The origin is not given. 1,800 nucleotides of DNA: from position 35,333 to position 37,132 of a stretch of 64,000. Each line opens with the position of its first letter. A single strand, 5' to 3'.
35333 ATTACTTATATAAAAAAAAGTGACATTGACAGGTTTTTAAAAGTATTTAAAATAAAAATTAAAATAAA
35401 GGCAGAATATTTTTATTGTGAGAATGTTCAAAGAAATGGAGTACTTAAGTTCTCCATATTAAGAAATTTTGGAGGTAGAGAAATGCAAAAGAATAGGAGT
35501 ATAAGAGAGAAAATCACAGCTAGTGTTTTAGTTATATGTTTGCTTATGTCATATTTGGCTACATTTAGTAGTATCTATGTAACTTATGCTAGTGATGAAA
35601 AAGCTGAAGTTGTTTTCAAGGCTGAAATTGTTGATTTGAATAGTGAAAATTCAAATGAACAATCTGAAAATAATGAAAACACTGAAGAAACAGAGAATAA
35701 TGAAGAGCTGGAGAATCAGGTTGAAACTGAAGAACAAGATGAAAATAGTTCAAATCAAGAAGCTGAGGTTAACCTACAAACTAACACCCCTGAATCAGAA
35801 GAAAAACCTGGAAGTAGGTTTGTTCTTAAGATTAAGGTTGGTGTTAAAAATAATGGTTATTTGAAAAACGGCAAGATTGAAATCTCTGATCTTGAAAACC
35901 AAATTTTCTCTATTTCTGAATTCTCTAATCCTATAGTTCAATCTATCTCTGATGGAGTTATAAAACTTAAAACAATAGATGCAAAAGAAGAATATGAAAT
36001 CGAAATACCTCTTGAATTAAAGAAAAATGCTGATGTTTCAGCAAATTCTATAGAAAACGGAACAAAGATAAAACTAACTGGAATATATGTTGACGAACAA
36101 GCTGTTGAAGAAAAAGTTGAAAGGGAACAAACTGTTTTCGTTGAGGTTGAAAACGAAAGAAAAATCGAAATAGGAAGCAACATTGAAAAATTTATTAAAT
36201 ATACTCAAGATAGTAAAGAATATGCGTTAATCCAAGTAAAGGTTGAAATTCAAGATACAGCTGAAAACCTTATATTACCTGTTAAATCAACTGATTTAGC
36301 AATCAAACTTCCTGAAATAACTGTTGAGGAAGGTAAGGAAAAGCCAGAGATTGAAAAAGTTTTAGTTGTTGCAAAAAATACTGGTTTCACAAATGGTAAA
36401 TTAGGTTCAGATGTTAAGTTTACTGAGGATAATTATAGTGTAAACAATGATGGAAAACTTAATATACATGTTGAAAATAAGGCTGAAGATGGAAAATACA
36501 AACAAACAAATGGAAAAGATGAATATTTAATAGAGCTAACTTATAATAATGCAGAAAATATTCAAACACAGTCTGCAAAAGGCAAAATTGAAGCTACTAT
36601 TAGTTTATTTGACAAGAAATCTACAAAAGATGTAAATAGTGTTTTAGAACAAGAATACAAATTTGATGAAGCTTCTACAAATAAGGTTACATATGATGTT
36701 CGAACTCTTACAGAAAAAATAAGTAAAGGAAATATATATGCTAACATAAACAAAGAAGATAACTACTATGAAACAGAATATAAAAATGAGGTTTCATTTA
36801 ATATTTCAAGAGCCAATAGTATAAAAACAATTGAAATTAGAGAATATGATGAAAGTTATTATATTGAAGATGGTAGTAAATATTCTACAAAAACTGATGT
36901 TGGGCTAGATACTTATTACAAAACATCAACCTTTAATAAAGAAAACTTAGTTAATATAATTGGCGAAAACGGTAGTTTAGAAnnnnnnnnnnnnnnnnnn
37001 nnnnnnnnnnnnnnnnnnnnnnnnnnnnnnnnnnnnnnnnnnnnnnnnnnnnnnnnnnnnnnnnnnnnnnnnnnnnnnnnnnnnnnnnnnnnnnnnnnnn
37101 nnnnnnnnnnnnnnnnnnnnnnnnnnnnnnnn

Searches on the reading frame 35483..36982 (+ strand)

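Call 6: search_protein_families(library=pfam, proteins=[window:35483-36982:+], max_evalue=10)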
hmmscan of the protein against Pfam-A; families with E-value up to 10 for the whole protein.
window:35483-36982:+ (500 aa): 8 families
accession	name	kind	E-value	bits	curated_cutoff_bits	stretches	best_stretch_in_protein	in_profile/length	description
PF02535.28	Zip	-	0.018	14.7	35.1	1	21-108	75-163/323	ZIP Zinc transporter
PF05887.16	Trypan_PARP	-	0.15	12.5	100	1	56-110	53-112/134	Procyclic acidic repetitive protein (PARP)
PF01857.25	RB_B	-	0.71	10.2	26.9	1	3-79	50-118/144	Retinoblastoma-associated protein B domain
PF10517.14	DM13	-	0.91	10.6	25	1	301-353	25-78/105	Electron transfer DM13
PF24871.1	Piezo_TM1-24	-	1.5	7.6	28.8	1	18-110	294-383/682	Piezo TM1-24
PF13786.12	DUF4179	-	2.2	9.2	30.1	2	147-207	25-85/94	Domain of unknown function (DUF4179)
PF23265.1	Ig-like_KY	-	3.2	8.3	27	1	354-446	32-121/129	KY-like, immunoglobulin-like domain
PF01733.24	Nucleoside_tran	-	8.4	6.1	29.8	0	11-79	68-134/309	Nucleoside transporter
